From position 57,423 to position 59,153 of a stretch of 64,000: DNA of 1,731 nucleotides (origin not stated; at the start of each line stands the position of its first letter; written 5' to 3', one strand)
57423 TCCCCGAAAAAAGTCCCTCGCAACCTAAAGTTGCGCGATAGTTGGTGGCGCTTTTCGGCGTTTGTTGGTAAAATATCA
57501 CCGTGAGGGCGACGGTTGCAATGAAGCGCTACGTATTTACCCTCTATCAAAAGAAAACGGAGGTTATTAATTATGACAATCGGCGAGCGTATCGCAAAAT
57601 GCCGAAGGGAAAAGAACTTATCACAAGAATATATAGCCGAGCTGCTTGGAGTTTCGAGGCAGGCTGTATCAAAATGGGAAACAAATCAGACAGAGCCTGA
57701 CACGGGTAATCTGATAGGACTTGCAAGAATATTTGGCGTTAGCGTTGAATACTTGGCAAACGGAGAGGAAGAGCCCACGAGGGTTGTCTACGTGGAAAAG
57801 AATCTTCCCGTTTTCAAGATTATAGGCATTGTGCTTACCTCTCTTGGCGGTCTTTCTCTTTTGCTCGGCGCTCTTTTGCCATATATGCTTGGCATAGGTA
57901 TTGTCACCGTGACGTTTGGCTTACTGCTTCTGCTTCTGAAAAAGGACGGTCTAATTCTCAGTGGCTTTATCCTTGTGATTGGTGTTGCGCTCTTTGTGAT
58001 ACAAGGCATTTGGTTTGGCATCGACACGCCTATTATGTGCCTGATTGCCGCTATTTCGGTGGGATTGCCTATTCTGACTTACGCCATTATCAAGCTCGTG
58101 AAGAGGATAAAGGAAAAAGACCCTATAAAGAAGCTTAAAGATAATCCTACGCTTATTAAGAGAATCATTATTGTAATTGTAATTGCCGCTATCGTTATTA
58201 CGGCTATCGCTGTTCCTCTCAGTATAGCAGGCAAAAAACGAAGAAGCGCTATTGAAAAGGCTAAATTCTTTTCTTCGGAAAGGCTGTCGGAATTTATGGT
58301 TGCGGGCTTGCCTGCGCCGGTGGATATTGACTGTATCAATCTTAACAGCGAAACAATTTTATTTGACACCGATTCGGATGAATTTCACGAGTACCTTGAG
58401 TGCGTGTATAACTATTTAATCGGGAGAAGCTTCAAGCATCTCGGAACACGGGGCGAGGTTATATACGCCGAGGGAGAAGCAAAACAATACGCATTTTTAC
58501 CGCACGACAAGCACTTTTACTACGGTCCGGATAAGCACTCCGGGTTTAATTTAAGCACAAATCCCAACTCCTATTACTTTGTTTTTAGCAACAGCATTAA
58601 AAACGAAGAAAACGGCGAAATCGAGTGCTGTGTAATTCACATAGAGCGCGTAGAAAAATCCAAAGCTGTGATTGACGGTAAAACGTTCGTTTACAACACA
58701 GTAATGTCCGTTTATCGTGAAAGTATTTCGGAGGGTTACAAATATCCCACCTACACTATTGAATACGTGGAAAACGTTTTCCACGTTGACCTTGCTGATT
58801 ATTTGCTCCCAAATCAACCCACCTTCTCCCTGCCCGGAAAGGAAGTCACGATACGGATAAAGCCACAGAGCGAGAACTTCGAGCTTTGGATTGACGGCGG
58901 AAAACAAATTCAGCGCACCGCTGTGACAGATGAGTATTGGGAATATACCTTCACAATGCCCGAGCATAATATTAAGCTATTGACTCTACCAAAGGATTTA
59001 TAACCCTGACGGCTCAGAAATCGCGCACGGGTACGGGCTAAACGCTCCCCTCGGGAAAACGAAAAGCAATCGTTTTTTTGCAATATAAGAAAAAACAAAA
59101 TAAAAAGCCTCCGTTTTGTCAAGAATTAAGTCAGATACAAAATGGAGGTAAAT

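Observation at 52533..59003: Lower-GC island of four lipoproteins, two small proteins and a membrane-tethered XRE regulator sharing a ~55-aa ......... module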

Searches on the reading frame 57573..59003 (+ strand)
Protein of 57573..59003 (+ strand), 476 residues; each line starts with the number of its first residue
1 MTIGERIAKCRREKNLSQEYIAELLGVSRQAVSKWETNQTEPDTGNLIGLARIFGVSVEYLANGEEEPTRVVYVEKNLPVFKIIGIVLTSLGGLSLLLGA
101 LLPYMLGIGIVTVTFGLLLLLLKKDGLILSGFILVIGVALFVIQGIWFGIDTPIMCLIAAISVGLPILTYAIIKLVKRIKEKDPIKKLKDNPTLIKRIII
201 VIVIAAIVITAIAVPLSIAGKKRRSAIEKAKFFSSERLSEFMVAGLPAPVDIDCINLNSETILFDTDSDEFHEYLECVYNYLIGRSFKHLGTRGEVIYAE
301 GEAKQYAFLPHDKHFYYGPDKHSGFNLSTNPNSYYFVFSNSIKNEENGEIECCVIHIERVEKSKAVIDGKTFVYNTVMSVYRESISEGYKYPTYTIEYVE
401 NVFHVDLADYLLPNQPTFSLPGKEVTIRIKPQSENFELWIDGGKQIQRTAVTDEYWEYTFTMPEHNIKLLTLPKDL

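Call 3: search_protein_families(library=pfam, proteins=[window:57573-59003:+], max_evalue=1)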
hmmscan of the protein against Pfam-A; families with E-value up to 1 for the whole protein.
window:57573-59003:+ (476 aa): 17 families
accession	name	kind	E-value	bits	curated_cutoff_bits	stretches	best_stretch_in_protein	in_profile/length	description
PF01381.28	HTH_3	-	7.9e-17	61.5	23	1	7-61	1-55/55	Helix-turn-helix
PF12844.13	HTH_19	-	4.6e-12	46.1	30.2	1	4-67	1-64/64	Helix-turn-helix domain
PF13560.12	HTH_31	-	5.3e-08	33.5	27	1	3-59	2-59/64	Helix-turn-helix domain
PF07022.19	Phage_CI_repr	-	0.0006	20.5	22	1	19-68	16-64/65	Bacteriophage CI repressor helix-turn-helix domain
PF04545.22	Sigma70_r4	-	0.0073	16.2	24.1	1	10-36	15-41/50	Sigma-70, region 4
PF08279.18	HTH_11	-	0.0075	16.6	25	1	13-34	13-34/55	HTH domain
PF13443.12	HTH_26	-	0.012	16.3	22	1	7-59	2-55/63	Cro/C1-type HTH DNA-binding domain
PF13518.12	HTH_28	-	0.013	16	25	1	7-35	5-32/52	Helix-turn-helix domain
PF15731.11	MqsA_antitoxin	-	0.016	15.8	30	1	4-50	71-116/131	Antitoxin component of bacterial toxin-antitoxin system, MqsA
PF13545.12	HTH_Crp_2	-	0.02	15.3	27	1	14-34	21-41/70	Crp-like helix-turn-helix domain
PF15943.11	YdaS_toxin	-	0.021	15.1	30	1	17-37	10-30/65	Bacterial toxin YdaS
PF14549.12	P22_Cro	-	0.022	15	30.2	1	18-36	12-30/60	DNA-binding transcriptional regulator Cro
PF13384.12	HTH_23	-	0.033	14.5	24.6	1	7-35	10-37/50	Homeodomain-like domain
PF12802.13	MarR_2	-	0.043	14.4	27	1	13-34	18-39/61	MarR family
PF18949.5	DUF5693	-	0.069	12.1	29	1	103-218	317-426/609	Family of unknown function (DUF5693)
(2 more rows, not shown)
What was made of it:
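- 57573..59003 (+): g7: the XRE-type transmembrane transcription regulator (476 aa). Domains: HTH residues 1-66 (57573-57770); TM1-4 residues 83-172 (57819-58088); basic loop; TM5 residues 198-216 (58164-58220), the former lipoprotein signal peptide; A-domain residues 229-400 (58257-58772); B-repeat-like module residues 409-469 (58797-58979). HTH_3 at 61.5 bits (call 3).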

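Call 6: find_encoding_contigs(protein=window:57573-59003:+, flank=10000, max_places=8)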
Protein window:57573-59003:+ (476 aa): 1 contig read that carries it; 1 place shown.
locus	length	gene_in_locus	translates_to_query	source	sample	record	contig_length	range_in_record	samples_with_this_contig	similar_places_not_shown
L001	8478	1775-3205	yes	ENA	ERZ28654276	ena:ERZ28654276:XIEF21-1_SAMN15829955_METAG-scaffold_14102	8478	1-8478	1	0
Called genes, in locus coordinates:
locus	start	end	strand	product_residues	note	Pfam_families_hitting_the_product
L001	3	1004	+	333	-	?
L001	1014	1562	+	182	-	-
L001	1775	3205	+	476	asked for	PF01381:HTH_3, PF12844:HTH_19, PF13560:HTH_31 (weak)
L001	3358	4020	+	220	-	PF05067:Mn_catalase, PF00210:Ferritin (weak), PF02915:Rubrerythrin (faint), PF03232:COQ7 (faint)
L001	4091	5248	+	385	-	PF00753:Lactamase_B, PF19583:ODP, PF12724:Flavodoxin_5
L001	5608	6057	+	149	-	PF01047:MarR (faint), PF12802:MarR_2, PF09339:HTH_IclR (weak)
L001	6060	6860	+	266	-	-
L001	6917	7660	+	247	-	PF04607:RelA_SpoT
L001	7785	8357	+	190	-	PF01066:CDP-OH_P_transf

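Call 16: find_homologous_proteins(query=window:57783-59000:+)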
Query window:57783-59000:+ (406 aa): 61 proteins with E <= 0.001 among 8000 candidates.
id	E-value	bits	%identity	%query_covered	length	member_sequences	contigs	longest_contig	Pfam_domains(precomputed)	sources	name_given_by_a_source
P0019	2.5e-266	901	100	100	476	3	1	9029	PF12844.14,PF01381.29,PF13560.13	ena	-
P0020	2.6e-261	884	98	100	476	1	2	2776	PF12844.14,PF01381.29,PF13560.13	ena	-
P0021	1.3e-235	800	86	100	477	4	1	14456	PF12844.14,PF01381.29,PF13560.13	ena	-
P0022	1.0e-232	790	87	100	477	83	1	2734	PF12844.14,PF01381.29,PF13560.13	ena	-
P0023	2.4e-232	789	87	100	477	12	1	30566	PF12844.14,PF01381.29,PF13560.13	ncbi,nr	ncbi:MAG: helix-turn-helix domain-containing protein [Clostridia bacterium]|nr:helix-turn-helix doma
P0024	6.8e-229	778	85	100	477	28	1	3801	PF12844.14,PF01381.29,PF13560.13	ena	-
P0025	7.1e-225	764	85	100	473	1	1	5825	PF12844.14,PF01381.29,PF13560.13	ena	-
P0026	2.0e-224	763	84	100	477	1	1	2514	PF12844.14,PF01381.29,PF13560.13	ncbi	-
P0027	5.3e-223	758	85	100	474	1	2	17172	PF12844.14,PF01381.29,PF13560.13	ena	-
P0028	9.4e-223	757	84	100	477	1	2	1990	PF12844.14,PF01381.29,PF13560.13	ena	-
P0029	1.6e-222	757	82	100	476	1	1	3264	PF12844.14,PF01381.29,PF13560.13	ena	-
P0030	2.3e-222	756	85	100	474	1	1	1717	PF12844.14,PF01381.29,PF13560.13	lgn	-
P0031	3.4e-222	756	84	100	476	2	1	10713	PF12844.14,PF01381.29,PF13560.13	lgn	-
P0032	8.7e-222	754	85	100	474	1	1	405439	PF12844.14,PF01381.29,PF13560.13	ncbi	-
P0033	1.1e-221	754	84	100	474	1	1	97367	PF12844.14,PF01381.29,PF13560.13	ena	-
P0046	4.2e-212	722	80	100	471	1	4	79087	PF12844.14,PF01381.29,PF13560.13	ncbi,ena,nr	ncbi:MAG: helix-turn-helix domain-containing protein [Clostridia bacterium]|nr:helix-turn-helix doma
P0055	4.2e-204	696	77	100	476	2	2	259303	PF12844.14,PF01381.29,PF13560.13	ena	-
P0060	1.1e-178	612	66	100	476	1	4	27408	PF12844.14,PF01381.29,PF13560.13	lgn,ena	-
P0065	2.6e-146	506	60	98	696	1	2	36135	PF12844.14,PF01381.29,PF13560.13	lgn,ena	-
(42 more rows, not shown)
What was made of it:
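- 57573..59003 (+): 61 homolog clusters at 55-100% identity; all clusters long enough to include the N-terminus carry the HTH (call 16).
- Family conservation: 61 clusters, of which every cluster long enough to include the N-terminus carries the HTH (call 16).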

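Call 17: find_encoding_contigs(protein=P0032, flank=10000, max_places=2)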
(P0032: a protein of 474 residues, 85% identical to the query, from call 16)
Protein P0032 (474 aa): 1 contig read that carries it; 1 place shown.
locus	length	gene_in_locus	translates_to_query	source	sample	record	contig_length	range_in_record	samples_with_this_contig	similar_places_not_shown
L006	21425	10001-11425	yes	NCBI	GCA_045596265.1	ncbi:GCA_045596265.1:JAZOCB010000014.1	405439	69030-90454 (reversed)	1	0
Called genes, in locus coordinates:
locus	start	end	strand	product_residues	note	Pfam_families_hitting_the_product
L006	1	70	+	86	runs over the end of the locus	PF01817:CM_2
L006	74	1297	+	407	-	PF08501:Shikimate_dh_N, PF13238:AAA_18 (faint), PF01202:SKI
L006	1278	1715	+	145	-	PF01220:DHquinase_II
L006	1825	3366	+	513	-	PF01676:Metalloenzyme, PF06415:iPGM_N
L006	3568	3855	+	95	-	PF03840:SecG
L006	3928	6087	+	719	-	PF08206:OB_RNB, PF17876:CSD2, PF00773:RNB, PF00575:S1 (weak)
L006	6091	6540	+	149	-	PF01668:SmpB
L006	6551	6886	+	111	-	PF09954:DUF2188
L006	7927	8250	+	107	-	-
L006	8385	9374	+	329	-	-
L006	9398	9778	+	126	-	-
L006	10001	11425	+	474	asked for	PF01381:HTH_3, PF12844:HTH_19, PF13560:HTH_31 (weak)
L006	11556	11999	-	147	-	PF08973:TM1506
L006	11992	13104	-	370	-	PF01497:Peripla_BP_2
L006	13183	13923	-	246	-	PF00005:ABC_tran, PF13304:AAA_21 (weak)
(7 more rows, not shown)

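Call 18: find_encoding_contigs(protein=P0055, flank=10000, max_places=2)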
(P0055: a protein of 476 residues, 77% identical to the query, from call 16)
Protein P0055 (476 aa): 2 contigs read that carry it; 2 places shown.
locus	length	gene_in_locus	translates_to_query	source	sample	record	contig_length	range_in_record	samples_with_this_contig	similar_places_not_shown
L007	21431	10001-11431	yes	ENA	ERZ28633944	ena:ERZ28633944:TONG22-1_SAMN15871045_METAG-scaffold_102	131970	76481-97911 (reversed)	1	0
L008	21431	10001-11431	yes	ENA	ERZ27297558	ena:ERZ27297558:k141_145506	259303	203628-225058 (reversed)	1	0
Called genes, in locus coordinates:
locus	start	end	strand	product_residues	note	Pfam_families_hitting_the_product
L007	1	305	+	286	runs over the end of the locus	PF02361:CbiQ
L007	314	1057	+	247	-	PF01416:PseudoU_synth_1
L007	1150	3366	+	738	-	PF00912:Transgly, PF00905:Transpeptidase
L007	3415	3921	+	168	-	PF01863:YgjP-like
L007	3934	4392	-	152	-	PF00293:NUDIX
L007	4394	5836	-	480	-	PF00749:tRNA-synt_1c, PF19269:Anticodon_2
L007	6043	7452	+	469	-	PF00672:HAMP, PF00512:HisKA, PF02518:HATPase_c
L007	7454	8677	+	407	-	PF00817:IMS, PF21999:IMS_HHH_1, PF11799:IMS_C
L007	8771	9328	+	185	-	PF04275:P-mevalo_kinase (faint), PF13207:AAA_17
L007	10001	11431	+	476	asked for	PF01381:HTH_3, PF12844:HTH_19, PF13560:HTH_31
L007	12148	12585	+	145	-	PF05198:IF3_N, PF00707:IF3_C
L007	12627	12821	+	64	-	PF01632:Ribosomal_L35p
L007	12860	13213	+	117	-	PF00453:Ribosomal_L20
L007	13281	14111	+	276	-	PF22435:MRM3-like_sub_bind, PF08032:SpoU_sub_bind (weak), PF00588:SpoU_methylase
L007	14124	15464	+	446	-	PF02481:DNA_processg_A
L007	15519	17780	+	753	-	PF01751:Toprim, PF01131:Topoisom_bac, PF01396:Zn_ribbon_Top1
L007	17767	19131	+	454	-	PF01134:GIDA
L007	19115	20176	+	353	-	PF02504:FA_synthesis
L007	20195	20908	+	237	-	PF22935:RM44_endonuclase, PF14622:Ribonucleas_3_3, PF00636:Ribonuclease_3, PF00035:dsrm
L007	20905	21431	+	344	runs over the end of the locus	PF04055:Radical_SAM, PF16199:Radical_SAM_C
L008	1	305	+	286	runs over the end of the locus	PF02361:CbiQ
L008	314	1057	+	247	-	PF01416:PseudoU_synth_1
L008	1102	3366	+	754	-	PF00912:Transgly, PF00905:Transpeptidase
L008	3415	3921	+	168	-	PF01863:YgjP-like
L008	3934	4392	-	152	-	PF00293:NUDIX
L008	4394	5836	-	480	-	PF00749:tRNA-synt_1c, PF19269:Anticodon_2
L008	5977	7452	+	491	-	PF00672:HAMP, PF00512:HisKA, PF02518:HATPase_c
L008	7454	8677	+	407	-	PF00817:IMS, PF21999:IMS_HHH_1, PF11799:IMS_C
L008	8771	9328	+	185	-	PF04275:P-mevalo_kinase (faint), PF13207:AAA_17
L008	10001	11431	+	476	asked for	PF01381:HTH_3, PF12844:HTH_19, PF13560:HTH_31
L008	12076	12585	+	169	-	PF05198:IF3_N, PF00707:IF3_C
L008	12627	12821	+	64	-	PF01632:Ribosomal_L35p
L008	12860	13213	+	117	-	PF00453:Ribosomal_L20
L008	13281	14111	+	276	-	PF22435:MRM3-like_sub_bind, PF08032:SpoU_sub_bind (weak), PF00588:SpoU_methylase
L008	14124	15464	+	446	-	PF02481:DNA_processg_A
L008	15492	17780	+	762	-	PF01751:Toprim, PF01131:Topoisom_bac, PF01396:Zn_ribbon_Top1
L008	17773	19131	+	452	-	PF01134:GIDA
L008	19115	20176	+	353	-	PF02504:FA_synthesis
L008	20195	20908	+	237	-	PF22935:RM44_endonuclase, PF14622:Ribonucleas_3_3, PF00636:Ribonuclease_3, PF00035:dsrm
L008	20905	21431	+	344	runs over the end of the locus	PF04055:Radical_SAM, PF16199:Radical_SAM_C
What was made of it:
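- The regulator occurs alone in L007/L008 (call 18).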

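Call 19: find_encoding_contigs(protein=P0065, flank=10000, max_places=2)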
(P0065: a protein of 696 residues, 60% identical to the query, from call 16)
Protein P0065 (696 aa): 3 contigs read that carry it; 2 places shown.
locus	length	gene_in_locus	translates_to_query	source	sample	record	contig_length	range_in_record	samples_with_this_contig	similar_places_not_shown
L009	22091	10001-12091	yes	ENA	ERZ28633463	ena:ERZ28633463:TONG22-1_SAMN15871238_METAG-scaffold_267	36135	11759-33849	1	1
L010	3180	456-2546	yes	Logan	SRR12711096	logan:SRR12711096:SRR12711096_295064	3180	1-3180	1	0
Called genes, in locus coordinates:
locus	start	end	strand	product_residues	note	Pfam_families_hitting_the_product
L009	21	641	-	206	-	PF00753:Lactamase_B, PF12706:Lactamase_B_2 (weak)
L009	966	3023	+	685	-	PF00009:GTP_EFTU, PF01926:MMR_HSR1 (faint), PF22042:EF-G_D2, PF03144:GTP_EFTU_D2 (weak), PF14492:EFG_III, PF03764:EFG_IV, PF00679:EFG_C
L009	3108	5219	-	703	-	-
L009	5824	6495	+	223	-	PF06966:DUF1295 (weak), PF04140:ICMT, PF04191:PEMT, PF01222:ERG4_ERG24 (weak)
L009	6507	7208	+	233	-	PF00702:Hydrolase, PF13419:HAD_2, PF13242:Hydrolase_like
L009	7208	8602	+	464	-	PF01554:MatE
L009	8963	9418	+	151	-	-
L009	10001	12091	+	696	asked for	PF01381:HTH_3, PF12844:HTH_19, PF13560:HTH_31 (weak)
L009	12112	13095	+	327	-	-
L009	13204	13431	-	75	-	-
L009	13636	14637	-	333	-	PF00149:Metallophos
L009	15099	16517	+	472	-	PF00224:PK, PF03328:HpcH_HpaI (weak), PF02887:PK_C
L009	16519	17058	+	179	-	PF00293:NUDIX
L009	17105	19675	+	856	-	PF02739:5_3_exonuc_N, PF01367:5_3_exonuc, PF22619:DNA_polI_exo1, PF00476:DNA_pol_A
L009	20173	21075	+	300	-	PF04055:Radical_SAM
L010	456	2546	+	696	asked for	PF01381:HTH_3, PF12844:HTH_19, PF13560:HTH_31 (weak)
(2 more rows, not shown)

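Call 20: find_encoding_contigs(protein=P0060, flank=10000, max_places=2)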
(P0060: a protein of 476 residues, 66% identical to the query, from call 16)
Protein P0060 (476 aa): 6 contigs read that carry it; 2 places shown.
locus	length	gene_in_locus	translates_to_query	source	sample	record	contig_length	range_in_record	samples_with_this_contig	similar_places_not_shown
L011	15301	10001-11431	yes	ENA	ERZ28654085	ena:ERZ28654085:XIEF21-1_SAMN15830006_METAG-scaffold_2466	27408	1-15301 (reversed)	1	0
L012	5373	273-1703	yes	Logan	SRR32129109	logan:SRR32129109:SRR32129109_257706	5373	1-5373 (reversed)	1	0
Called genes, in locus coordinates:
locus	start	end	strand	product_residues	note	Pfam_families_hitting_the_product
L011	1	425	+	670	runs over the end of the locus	PF17191:RecG_wedge, PF04851:ResIII, PF00270:DEAD, PF22590:Cas3-like_C_2 (faint), PF00271:Helicase_C, PF19833:RecG_dom3_C (weak)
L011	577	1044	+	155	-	PF13420:Acetyltransf_4 (weak), PF00583:Acetyltransf_1, PF13673:Acetyltransf_10, PF13508:Acetyltransf_7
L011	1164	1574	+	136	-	PF00383:dCMP_cyt_deam_1, PF08211:dCMP_cyt_deam_2, PF26947:CDL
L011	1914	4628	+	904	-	PF17132:Glyco_hydro_106 (faint)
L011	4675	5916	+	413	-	PF06245:DUF1015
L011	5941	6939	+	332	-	-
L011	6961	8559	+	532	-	-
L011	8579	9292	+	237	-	-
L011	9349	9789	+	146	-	-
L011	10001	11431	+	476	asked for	PF01381:HTH_3, PF12844:HTH_19, PF13560:HTH_31 (weak)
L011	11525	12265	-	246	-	PF13566:DUF4130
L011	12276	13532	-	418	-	PF04055:Radical_SAM (weak)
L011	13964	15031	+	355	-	PF01321:Creatinase_N, PF00557:Peptidase_M24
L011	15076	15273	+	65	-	PF08207:EFP_N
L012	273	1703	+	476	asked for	PF01381:HTH_3, PF12844:HTH_19, PF13560:HTH_31 (weak)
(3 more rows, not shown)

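Call 44: find_encoding_contigs(protein=P0033, flank=8000, max_places=2)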
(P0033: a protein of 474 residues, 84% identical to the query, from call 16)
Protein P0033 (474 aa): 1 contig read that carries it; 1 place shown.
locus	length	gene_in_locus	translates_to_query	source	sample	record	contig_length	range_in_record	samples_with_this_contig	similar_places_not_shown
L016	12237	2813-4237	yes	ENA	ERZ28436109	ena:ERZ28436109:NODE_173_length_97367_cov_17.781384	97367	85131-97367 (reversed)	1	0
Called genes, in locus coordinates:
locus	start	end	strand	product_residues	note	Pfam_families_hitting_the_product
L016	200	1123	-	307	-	PF00126:HTH_1, PF03466:LysR_substrate (weak)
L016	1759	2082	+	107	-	-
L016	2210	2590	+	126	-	-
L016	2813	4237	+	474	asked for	PF01381:HTH_3, PF12844:HTH_19, PF13560:HTH_31 (weak)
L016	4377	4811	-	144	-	PF08973:TM1506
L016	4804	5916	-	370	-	PF01497:Peripla_BP_2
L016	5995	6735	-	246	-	PF00005:ABC_tran, PF13304:AAA_21 (weak)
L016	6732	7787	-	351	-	PF01032:FecCD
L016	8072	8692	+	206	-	-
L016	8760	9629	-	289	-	PF00756:Esterase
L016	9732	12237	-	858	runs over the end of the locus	PF02861:Clp_N, PF05621:TniB, PF23569:NBD_SMAX1, PF00004:AAA, PF17871:AAA_lid_9, PF00004:AAA, PF07724:AAA_2, PF07728:AAA_5, +9 more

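Call 45: find_encoding_contigs(protein=P0046, flank=8000, max_places=2)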
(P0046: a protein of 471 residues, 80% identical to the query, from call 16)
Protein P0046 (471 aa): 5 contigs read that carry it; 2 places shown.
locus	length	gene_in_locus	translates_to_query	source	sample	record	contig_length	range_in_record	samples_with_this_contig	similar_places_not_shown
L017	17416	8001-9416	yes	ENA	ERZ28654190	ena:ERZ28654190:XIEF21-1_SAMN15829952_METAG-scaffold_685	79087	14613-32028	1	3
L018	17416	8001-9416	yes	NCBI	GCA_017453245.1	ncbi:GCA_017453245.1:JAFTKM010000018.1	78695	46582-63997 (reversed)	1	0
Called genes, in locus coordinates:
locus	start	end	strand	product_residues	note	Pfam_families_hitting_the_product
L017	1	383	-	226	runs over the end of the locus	PF08713:DNA_alkylation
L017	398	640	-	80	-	-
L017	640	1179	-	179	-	PF13560:HTH_31, PF01381:HTH_3, PF12844:HTH_19, PF13443:HTH_26 (weak)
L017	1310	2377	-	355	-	PF24137: (weak), PF25581: (weak)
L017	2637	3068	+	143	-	-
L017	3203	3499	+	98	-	-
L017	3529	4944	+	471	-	PF13306:LRR_5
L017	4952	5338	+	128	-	-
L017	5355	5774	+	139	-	-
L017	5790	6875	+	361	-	-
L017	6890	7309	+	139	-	-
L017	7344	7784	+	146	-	-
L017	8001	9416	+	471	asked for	PF01381:HTH_3, PF12844:HTH_19, PF13560:HTH_31 (weak)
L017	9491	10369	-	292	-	PF18082:NAT_N, PF18164:GNAT_C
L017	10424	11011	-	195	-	PF20251:Big_14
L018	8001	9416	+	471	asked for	PF01381:HTH_3, PF12844:HTH_19, PF13560:HTH_31 (weak)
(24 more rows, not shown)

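Call 46: find_encoding_contigs(protein=P0023, flank=8000, max_places=2)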
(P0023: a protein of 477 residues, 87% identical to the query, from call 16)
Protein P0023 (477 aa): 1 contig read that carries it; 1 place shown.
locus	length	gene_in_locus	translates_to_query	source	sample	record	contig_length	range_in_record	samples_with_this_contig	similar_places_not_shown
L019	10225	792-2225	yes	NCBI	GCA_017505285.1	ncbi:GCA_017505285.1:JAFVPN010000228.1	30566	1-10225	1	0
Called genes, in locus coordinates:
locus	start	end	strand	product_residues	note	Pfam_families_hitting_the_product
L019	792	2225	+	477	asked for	PF01381:HTH_3, PF12844:HTH_19, PF13560:HTH_31 (weak)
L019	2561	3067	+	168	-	PF14512:TM1586_NiRdase (faint), PF00881:Nitroreductase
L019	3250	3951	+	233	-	PF00657:Lipase_GDSL (weak), PF13472:Lipase_GDSL_2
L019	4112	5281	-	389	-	PF12725:DUF3810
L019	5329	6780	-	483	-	PF04055:Radical_SAM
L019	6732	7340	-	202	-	PF23023:Anti-Pycsar_Apyc1, PF00753:Lactamase_B, PF12706:Lactamase_B_2 (weak)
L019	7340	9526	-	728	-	PF13328:HD_4, PF01966:HD, PF04607:RelA_SpoT, PF02824:TGS, PF19296:RelA_AH, PF28438:RelA_RIS, PF13291:ACT_4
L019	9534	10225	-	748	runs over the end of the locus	PF01368:DHH, PF02272:DHHA1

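Call 59: search_protein_families(library=ncbifam, proteins=[window:57573-59003:+], max_evalue=0.1)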
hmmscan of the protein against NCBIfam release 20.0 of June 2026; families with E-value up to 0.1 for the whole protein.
window:57573-59003:+ (476 aa): 18 families
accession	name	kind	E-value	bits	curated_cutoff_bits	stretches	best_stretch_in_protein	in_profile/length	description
NF041951.1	phage_RstR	subfamily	3.9e-14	52.8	80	1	1-68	1-68/108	RstR family transcriptional repressor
NF007257.0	PRK09706.1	subfamily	2.6e-11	43.5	101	1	2-75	5-78/135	transcriptional repressor DicA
NF052239.1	antitox_spr1629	equivalog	1.2e-08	34.5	335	1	1-66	1-66/377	spr1629 family repressor/antitoxin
TIGR03830.1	CxxCG_CxxCG_HTH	subfamily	7.4e-07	29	61.8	1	3-43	66-106/127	type II TA system antitoxin MqsA family protein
NF007408.0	PRK09943.1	equivalog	8.5e-07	28.7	211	1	2-72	7-79/185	HTH-type transcriptional regulator PuuR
NF003162.0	PRK04140.1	equivalog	2.8e-06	26.6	263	1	4-57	128-181/317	transcriptional regulator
TIGR03070.1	couple_hipB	subfamily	4e-05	23.5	71.65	1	3-56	3-56/58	type II toxin-antitoxin system Y4mF family antitoxin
NF047542.1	telomere_Tap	equivalog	0.00023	20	600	1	9-54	24-69/695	telomere-associated protein Tap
NF041575.1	antitoxPezA_Strep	equivalog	0.00046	20.2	290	1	3-57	2-56/158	type II toxin-antitoxin system antitoxin PezA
TIGR02937.1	sigma70-ECF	superfamily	0.0006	19.5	42.9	1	6-37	124-155/165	sigma-70 family RNA polymerase sigma factor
NF040522.1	VC1465_fam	subfamily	0.0023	18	70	1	9-40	3-34/111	VC1465 family Xer recombination activation factor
TIGR00270.2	TIGR00270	equivalog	0.0028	17.5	110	1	5-58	78-131/159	multiprotein bridging factor aMBF1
NF038139.1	Reg_Aceta_RamB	equivalog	0.003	16.3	700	1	3-66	3-66/465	acetate metabolism transcriptional regulator RamB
NF007481.0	PRK10072.1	equivalog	0.012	16.1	110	1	7-46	38-77/96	HTH-type transcriptional regulator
NF047948.1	male_kill_WMK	equivalog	0.015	14.8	300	1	3-70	163-230/300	WO male-killing family protein Wmk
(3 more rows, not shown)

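Call 103: search_protein_families(library=padloc, proteins=[window:57573-59003:+], max_evalue=0.001)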
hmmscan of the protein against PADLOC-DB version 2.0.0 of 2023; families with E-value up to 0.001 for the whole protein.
window:57573-59003:+ (476 aa): 14 families
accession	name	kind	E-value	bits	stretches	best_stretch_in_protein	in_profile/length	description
PDLC03945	RmrA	-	1.8e-09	35.3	1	1-67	1-67/394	-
PDLC03954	RmrA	-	5.3e-09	33.5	1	4-68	12-76/380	-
PDLC03952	RmrA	-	6.5e-09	33.1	1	3-67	23-87/395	-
PDLC03947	RmrA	-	9.8e-09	32.5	1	3-65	12-74/383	-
PDLC03951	RmrA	-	1.1e-08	32.5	1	4-64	10-70/400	-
PDLC02926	HTH_VI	-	5.9e-08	30.9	1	3-62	2-61/92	-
PDLC04142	capH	-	2.7e-07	29.6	1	1-72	5-76/103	capH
PDLC03944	RmrA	-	6.9e-07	26.6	1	4-64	8-68/384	-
PDLC03949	RmrA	-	1.5e-06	25.3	1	4-67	4-67/363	-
PDLC03956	RmrA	-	4.4e-06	24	1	3-74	9-81/399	-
PDLC03955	RmrA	-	5.4e-06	23.9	1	5-68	23-86/371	-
PDLC04775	PDC-M69A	-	5.9e-06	24.8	1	2-69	7-74/113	-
PDLC03946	RmrA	-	0.00024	18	1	5-67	5-67/357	-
PDLC03948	RmrA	-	0.00028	17.9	1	4-62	10-68/397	-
